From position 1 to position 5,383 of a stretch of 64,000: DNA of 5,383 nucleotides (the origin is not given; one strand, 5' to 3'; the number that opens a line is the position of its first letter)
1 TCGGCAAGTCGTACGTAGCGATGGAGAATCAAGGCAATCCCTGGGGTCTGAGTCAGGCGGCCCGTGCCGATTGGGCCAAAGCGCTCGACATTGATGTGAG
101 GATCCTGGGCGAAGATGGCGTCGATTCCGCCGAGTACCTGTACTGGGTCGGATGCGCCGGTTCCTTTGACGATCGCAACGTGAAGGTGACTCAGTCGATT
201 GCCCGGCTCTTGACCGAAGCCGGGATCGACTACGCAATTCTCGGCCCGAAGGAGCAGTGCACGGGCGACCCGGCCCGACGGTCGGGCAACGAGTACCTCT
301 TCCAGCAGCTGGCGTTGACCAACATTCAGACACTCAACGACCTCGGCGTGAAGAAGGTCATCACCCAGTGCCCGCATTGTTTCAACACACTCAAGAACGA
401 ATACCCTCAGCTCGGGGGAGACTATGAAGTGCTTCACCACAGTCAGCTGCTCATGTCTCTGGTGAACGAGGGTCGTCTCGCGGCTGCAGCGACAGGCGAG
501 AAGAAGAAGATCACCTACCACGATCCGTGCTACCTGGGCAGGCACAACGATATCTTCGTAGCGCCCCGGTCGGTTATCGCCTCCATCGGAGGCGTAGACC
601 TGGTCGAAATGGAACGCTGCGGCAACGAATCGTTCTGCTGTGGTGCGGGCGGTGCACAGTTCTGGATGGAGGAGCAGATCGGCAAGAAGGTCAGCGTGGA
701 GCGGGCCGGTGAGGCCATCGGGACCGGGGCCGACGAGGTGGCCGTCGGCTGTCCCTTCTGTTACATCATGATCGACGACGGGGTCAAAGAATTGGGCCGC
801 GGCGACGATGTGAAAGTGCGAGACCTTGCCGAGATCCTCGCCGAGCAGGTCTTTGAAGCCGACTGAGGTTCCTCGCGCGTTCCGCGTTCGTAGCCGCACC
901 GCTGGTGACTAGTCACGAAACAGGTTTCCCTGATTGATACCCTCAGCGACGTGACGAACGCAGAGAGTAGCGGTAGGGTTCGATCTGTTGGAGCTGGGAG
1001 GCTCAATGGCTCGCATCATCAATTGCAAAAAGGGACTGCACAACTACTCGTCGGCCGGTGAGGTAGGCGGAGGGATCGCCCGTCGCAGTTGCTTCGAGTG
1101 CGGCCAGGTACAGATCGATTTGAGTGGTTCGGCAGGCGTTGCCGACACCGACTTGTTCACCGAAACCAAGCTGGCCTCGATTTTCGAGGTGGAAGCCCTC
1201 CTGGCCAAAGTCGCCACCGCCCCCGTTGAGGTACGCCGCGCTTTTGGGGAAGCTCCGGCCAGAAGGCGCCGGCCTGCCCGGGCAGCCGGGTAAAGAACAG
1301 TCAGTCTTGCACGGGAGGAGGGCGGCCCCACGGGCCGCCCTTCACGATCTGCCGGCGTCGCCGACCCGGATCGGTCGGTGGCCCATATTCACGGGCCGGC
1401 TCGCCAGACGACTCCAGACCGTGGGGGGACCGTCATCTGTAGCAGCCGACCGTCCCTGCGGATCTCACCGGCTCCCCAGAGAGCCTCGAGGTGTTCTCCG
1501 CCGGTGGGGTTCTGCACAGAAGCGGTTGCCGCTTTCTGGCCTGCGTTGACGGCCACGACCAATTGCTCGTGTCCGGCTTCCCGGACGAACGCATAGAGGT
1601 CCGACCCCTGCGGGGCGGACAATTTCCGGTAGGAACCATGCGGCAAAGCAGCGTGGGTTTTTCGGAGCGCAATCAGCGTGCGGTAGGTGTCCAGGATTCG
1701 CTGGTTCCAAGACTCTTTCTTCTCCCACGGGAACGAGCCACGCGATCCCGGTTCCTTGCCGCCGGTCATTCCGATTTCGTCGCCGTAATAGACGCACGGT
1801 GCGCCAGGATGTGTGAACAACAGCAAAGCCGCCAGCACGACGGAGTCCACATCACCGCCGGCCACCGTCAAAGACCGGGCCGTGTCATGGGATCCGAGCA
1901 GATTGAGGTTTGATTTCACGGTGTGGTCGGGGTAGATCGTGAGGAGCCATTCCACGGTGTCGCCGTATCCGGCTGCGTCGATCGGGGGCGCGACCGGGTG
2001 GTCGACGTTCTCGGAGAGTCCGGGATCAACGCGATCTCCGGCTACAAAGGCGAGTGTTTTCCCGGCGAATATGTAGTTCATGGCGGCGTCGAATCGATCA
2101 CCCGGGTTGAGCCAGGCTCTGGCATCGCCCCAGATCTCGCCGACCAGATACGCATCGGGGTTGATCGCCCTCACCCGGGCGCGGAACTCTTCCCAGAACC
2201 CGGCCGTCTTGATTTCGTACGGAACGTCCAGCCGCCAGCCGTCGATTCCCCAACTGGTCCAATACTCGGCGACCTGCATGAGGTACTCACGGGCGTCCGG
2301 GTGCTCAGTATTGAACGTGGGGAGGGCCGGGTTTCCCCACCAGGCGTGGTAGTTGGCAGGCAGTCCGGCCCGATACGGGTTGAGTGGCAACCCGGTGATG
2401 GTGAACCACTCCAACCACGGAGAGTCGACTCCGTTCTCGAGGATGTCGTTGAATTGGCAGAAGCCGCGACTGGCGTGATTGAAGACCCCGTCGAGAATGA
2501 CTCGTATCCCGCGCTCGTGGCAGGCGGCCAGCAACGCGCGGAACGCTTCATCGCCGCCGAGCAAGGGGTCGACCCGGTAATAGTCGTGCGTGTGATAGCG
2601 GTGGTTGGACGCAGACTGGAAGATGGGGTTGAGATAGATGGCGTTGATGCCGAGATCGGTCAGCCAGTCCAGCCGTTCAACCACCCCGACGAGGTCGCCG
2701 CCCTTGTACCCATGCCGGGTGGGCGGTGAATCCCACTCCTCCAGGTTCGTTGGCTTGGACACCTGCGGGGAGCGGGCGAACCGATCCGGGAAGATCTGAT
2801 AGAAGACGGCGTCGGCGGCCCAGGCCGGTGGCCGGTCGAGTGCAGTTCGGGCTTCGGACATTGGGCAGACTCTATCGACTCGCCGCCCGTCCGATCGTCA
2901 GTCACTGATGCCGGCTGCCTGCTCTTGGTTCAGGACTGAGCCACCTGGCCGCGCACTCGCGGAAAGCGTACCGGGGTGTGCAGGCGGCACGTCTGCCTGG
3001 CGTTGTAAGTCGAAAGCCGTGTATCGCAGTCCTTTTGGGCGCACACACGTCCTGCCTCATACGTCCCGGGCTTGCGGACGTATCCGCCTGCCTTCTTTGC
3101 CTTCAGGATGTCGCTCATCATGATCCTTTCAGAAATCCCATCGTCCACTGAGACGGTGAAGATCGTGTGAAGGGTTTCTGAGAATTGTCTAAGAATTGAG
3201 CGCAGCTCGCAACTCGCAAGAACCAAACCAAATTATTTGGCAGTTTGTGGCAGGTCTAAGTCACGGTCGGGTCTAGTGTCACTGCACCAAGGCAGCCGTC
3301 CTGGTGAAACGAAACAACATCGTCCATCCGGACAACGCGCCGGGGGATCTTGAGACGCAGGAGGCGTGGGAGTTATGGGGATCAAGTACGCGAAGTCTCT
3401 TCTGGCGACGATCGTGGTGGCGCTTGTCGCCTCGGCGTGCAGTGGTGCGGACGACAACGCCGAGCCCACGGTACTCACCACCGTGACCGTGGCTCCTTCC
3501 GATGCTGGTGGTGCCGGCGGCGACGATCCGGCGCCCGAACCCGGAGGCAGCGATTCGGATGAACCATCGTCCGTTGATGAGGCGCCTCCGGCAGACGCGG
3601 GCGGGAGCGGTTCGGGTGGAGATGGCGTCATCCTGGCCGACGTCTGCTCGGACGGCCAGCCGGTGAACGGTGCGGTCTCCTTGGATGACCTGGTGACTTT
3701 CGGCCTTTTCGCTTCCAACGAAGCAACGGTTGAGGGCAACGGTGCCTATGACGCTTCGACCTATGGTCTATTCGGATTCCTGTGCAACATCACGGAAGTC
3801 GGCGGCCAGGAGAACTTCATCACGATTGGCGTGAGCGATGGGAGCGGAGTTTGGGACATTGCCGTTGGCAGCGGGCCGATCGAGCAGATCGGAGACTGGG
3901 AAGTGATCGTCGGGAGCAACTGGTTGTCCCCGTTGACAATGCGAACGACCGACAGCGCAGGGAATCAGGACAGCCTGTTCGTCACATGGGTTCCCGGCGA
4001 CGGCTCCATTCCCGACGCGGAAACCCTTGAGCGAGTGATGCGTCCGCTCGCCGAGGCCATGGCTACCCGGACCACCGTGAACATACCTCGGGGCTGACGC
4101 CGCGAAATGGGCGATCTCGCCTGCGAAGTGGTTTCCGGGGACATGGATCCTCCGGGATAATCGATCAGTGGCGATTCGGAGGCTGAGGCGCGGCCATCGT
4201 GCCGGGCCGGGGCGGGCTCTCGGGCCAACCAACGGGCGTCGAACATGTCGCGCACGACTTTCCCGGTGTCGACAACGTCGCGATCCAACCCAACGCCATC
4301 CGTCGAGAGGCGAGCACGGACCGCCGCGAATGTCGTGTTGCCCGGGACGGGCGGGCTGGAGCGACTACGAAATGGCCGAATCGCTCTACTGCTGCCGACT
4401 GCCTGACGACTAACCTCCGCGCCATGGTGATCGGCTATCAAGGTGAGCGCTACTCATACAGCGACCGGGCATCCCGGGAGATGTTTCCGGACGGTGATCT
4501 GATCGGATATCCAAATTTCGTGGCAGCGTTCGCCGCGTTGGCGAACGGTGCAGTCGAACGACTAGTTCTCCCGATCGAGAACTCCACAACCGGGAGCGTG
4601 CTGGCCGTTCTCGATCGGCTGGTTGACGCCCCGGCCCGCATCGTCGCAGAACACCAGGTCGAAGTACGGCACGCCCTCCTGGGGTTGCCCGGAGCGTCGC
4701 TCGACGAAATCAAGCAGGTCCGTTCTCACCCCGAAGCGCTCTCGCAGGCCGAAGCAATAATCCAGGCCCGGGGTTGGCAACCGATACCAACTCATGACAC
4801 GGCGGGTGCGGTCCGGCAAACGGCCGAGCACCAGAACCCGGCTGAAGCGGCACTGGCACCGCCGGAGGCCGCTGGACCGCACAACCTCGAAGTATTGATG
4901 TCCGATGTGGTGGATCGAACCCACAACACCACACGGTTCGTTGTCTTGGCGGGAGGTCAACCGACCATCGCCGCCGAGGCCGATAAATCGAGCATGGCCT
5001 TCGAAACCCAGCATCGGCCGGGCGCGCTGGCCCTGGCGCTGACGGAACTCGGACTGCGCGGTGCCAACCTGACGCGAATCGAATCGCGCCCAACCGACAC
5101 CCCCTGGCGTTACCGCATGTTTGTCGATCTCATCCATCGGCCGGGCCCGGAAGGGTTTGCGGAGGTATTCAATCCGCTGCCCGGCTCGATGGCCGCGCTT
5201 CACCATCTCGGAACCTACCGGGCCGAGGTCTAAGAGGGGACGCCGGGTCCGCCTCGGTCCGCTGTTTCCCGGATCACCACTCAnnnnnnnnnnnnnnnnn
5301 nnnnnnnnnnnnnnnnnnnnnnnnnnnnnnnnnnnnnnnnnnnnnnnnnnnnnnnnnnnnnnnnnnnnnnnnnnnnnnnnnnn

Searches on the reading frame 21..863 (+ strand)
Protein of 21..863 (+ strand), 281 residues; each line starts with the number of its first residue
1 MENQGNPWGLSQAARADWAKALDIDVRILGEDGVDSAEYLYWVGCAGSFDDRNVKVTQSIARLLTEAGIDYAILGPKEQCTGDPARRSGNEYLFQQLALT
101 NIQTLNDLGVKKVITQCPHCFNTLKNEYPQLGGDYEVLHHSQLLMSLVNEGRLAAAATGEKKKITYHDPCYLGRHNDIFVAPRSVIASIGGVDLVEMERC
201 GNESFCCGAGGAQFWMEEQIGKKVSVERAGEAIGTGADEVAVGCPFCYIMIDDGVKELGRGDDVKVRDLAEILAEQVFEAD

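Call 10: search_protein_families(library=pfam, proteins=[window:21-863:+], max_evalue=0.1)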
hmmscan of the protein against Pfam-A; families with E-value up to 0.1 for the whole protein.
window:21-863:+ (281 aa): 1 family
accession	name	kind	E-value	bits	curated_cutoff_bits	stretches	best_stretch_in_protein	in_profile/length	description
PF02754.22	CCG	-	1e-34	118.9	20.6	2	164-252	1-85/85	Cysteine-rich domain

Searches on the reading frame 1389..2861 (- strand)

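Call 10: search_protein_families(library=pfam, proteins=[window:1389-2861:-], max_evalue=0.1)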
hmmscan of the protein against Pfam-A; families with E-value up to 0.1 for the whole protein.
window:1389-2861:- (490 aa): 6 families
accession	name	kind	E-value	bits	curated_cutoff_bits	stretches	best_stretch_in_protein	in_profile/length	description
PF00128.31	Alpha-amylase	-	6.8e-63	213.9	22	1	22-370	1-361/446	Alpha amylase, catalytic domain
PF11941.14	DUF3459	-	6.1e-08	33.4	22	1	393-485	2-89/90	Domain of unknown function (DUF3459)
PF16657.11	Malt_amylase_C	-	2.2e-06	28.1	27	1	409-482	1-72/75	Maltogenic Amylase, C-terminal domain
PF22460.2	Neopullulanase-like_C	-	1.9e-05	25.3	27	1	411-487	1-79/79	Neopullulanase-like, C-terminal domain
PF22026.2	Alpha-amylase_C_2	-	0.00029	21.6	27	1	409-483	1-75/78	Alpha-amylase C-terminal domain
PF02806.24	Alpha-amylase_C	-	0.0012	19.5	21.2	1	418-488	7-94/95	Alpha amylase, C-terminal all-beta domain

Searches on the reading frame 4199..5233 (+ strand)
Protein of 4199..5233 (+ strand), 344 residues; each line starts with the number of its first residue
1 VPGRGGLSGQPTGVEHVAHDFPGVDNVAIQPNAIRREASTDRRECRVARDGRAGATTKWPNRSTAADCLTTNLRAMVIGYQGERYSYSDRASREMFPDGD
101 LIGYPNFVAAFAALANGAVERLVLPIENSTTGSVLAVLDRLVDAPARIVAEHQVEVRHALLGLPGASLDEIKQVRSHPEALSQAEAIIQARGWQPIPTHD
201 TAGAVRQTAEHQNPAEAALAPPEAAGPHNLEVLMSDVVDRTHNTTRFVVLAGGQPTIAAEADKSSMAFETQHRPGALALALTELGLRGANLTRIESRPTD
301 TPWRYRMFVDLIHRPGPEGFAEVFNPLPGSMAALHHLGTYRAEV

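Call 10: search_protein_families(library=pfam, proteins=[window:4199-5233:+], max_evalue=0.1)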
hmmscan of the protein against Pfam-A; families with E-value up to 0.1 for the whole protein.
window:4199-5233:+ (344 aa): 2 families
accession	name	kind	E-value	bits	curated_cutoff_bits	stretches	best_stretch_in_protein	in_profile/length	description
PF00800.23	PDT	-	1.6e-49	168.6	25.2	1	78-251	1-177/181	Prephenate dehydratase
PF01842.31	ACT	-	3e-07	30.5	27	1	271-323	8-60/66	ACT domain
